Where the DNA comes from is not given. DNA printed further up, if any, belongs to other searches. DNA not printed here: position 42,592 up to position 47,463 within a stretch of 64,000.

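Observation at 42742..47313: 1523-aa single polypeptide combining GtrB/DPM1-like GT2, processive QxxRW GT2 synthase, a flippase-like multi-pass domain and a GT4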

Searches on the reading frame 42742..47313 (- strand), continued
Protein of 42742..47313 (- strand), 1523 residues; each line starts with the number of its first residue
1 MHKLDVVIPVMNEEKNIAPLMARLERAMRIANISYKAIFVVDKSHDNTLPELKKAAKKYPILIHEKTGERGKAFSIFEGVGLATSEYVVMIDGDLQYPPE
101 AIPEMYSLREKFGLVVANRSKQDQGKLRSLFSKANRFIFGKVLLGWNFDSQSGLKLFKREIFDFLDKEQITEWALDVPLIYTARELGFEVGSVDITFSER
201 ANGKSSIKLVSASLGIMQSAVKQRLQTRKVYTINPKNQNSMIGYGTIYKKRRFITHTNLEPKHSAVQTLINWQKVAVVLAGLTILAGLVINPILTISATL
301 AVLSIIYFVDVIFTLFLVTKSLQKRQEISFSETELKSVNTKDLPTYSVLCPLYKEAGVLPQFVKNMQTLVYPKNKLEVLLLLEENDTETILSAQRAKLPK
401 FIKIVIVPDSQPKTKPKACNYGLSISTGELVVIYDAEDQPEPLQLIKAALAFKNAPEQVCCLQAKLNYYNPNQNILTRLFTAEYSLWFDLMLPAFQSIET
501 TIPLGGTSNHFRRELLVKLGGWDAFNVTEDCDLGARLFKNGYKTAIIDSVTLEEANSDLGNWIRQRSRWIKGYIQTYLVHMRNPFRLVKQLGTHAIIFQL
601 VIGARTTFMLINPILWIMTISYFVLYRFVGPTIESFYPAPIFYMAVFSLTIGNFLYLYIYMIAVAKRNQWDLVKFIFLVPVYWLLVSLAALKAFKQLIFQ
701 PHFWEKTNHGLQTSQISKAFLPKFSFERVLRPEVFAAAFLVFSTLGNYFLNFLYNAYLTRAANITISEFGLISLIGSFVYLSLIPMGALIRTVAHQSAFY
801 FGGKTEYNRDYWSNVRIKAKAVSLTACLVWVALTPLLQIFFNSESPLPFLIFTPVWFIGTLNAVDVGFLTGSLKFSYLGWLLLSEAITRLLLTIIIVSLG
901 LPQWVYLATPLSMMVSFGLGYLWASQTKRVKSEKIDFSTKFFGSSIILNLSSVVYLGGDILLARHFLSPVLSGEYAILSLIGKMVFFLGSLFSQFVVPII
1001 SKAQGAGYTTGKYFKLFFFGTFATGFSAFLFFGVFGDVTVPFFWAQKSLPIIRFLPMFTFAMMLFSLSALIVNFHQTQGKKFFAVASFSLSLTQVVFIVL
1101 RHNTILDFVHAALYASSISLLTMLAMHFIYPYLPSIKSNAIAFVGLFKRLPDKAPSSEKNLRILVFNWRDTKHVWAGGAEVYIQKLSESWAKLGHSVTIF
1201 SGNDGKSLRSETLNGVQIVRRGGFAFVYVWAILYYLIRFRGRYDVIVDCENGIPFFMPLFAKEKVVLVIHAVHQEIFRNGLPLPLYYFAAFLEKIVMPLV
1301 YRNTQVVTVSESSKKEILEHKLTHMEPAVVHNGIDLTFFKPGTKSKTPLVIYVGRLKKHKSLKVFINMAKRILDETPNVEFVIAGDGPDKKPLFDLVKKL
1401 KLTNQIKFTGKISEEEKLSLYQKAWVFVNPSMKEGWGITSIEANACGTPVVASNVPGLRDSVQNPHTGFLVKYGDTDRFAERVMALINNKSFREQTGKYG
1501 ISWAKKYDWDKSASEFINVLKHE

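Call 33: find_related_loci(query=A2, collection=genome_contigs, flank=10000)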
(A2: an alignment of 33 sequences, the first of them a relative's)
Query A2 (1523 aa) in genome_contigs; peptide patterns used: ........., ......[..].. (x = any residue, [..] = any of these).
600 stretches matched a pattern (row limit reached: there are more); 595 encode a relative of the query (tblastn E <= 1e-3); the best 80 are kept; 80 distinct loci.
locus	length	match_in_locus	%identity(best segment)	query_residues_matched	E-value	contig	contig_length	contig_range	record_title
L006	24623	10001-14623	51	1-1521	0e+0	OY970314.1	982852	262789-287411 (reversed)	MAG: Candidatus Woesebacteria bacterium isolate MFD01299.bin.c.5 genome assembly, chromosome: 1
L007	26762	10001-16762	46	1-1523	0e+0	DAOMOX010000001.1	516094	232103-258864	MAG TPA_asm: Candidatus Dojkabacteria bacterium isolate AMR_MDS_5875 NODE_5_length_516094_cov_26.501193, whole genome sh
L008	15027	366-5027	44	3-1522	0e+0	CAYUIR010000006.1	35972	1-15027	MAG TPA_asm: uncultured Bdellovibrionales bacterium isolate SRP219642_co6_142 genome assembly, contig: NODE_774_length_3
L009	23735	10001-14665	44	2-1522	0e+0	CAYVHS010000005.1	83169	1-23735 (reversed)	MAG TPA_asm: uncultured Bdellovibrionales bacterium isolate SRP278252_co2_49 genome assembly, contig: NODE_404_length_83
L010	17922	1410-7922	48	1-1523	0e+0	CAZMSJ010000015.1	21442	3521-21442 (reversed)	MAG TPA_asm: uncultured Gammaproteobacteria bacterium isolate SRP298887_co1_344 genome assembly, contig: NODE_2240_lengt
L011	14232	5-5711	43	56-1521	0e+0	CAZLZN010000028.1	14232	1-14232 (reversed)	MAG TPA_asm: uncultured Gammaproteobacteria bacterium isolate SRP278252_co2_871 genome assembly, contig: NODE_8869_lengt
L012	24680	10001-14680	46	3-1523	0e+0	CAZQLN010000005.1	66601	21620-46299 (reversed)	MAG TPA_asm: uncultured Bdellovibrionales bacterium isolate SRP342105_co1_403 genome assembly, contig: NODE_523_length_6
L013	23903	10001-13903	48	233-1523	0e+0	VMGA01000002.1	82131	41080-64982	MAG: Microgenomates group bacterium Gr01-1014_16 G01um101416_scaffold_243, whole genome shotgun sequence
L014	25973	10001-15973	46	230-1521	0e+0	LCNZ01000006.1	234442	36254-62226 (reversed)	MAG: Candidatus Amesbacteria bacterium GW2011_GWB1_47_19 UX91_C0006, whole genome shotgun sequence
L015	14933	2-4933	48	268-1521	0e+0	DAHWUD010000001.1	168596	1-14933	MAG TPA_asm: Candidatus Amesbacteria bacterium isolate clean1528 NODE_1_length_168596_cov_57.624523, whole genome shotgu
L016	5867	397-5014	49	1-1523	0e+0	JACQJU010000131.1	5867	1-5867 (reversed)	MAG: Candidatus Gottesmanbacteria bacterium isolate NC_groundwater_1159_Ag_S-0.1um_39_55 S_p1_S3_coassembly_k141_2068991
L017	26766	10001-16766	46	1-1522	0e+0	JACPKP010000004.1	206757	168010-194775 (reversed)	MAG: Candidatus Daviesbacteria bacterium isolate NC_groundwater_498_Ag_S-0.1um_40_17 S35_SO-1_scaffold_131973, whole gen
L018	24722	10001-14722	44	3-1520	0e+0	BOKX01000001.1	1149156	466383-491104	Patescibacteria group bacterium BroJett032 DNA, sequence1, whole genome shotgun sequence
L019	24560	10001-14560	47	1-1520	0e+0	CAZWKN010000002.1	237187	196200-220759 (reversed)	MAG TPA_asm: uncultured Gammaproteobacteria bacterium isolate SRP192515_co1_359 genome assembly, contig: NODE_20_length_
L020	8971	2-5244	47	149-1522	0e+0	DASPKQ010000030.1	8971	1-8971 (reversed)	MAG TPA_asm: Verrucomicrobiia bacterium isolate SMAG_U12040 k141_553426, whole genome shotgun sequence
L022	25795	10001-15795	44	4-1523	0e+0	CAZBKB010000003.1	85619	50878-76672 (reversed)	MAG TPA_asm: uncultured Gammaproteobacteria bacterium isolate SRP050083_co1_19 genome assembly, contig: NODE_48_length_8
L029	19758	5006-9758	51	6-1523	0e+0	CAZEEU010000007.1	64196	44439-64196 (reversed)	MAG TPA_asm: uncultured Gammaproteobacteria bacterium isolate SRP286056_co1_676 genome assembly, contig: NODE_416_length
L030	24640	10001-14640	48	2-1523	0e+0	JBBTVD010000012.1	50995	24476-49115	MAG: Patescibacteria group bacterium isolate H14-bin010_1 H14_bin010_1_000000000012, whole genome shotgun sequence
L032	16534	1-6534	49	553-1523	0e+0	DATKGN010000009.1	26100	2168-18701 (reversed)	MAG TPA_asm: Patescibacteria group bacterium isolate SMAG_U14552 k141_197253, whole genome shotgun sequence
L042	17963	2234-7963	49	1-1523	0e+0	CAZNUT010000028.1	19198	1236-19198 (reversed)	MAG TPA_asm: uncultured Gammaproteobacteria bacterium isolate SRP192515_co1_185 genome assembly, contig: NODE_2679_lengt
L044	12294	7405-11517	41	243-1523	5e-180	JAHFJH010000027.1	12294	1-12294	MAG: Candidatus Doudnabacteria bacterium isolate nzgw381 NODE_3556_length_12295_cov_3.602267, whole genome shotgun seque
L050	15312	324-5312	53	4-1523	0e+0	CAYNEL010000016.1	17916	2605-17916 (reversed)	MAG TPA_asm: uncultured Bdellovibrionales bacterium isolate SRP173033_co3_22 genome assembly, contig: NODE_3812_length_1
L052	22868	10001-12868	53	222-1523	4e-164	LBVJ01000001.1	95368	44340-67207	MAG: Candidatus Woesebacteria bacterium GW2011_GWA1_38_8 UT06_C0001, whole genome shotgun sequence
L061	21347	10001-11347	53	261-712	2e-140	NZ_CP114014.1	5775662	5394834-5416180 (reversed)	Paraconexibacter sp. AEG42_29 chromosome, complete genome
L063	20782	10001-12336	46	1-712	5e-139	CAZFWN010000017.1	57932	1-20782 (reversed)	MAG TPA_asm: uncultured Ktedonobacterales bacterium isolate SRP272529_co1_230 genome assembly, contig: NODE_601_length_5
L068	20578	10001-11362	48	261-716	1e-136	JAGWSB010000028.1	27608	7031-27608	MAG: Chloroflexota bacterium isolate REEB34 contig-150_2091, whole genome shotgun sequence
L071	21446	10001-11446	48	244-727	6e-134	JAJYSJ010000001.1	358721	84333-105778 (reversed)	MAG: Bacillota bacterium isolate DX1.bin42 NODE_5_length_358721_cov_3.125844, whole genome shotgun sequence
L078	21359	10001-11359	49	261-715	2e-131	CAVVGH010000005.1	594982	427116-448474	MAG: uncultured Solirubrobacterales bacterium isolate MFD01721.bin.1.326 genome assembly, contig: contig_26318, whole ge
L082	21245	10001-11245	53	300-717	9e-131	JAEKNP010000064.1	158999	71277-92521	MAG: Candidatus Nephthysia bennettiae isolate SB9753_S6_5 NODE_18_length_158999_cov_21.315539, whole genome shotgun sequ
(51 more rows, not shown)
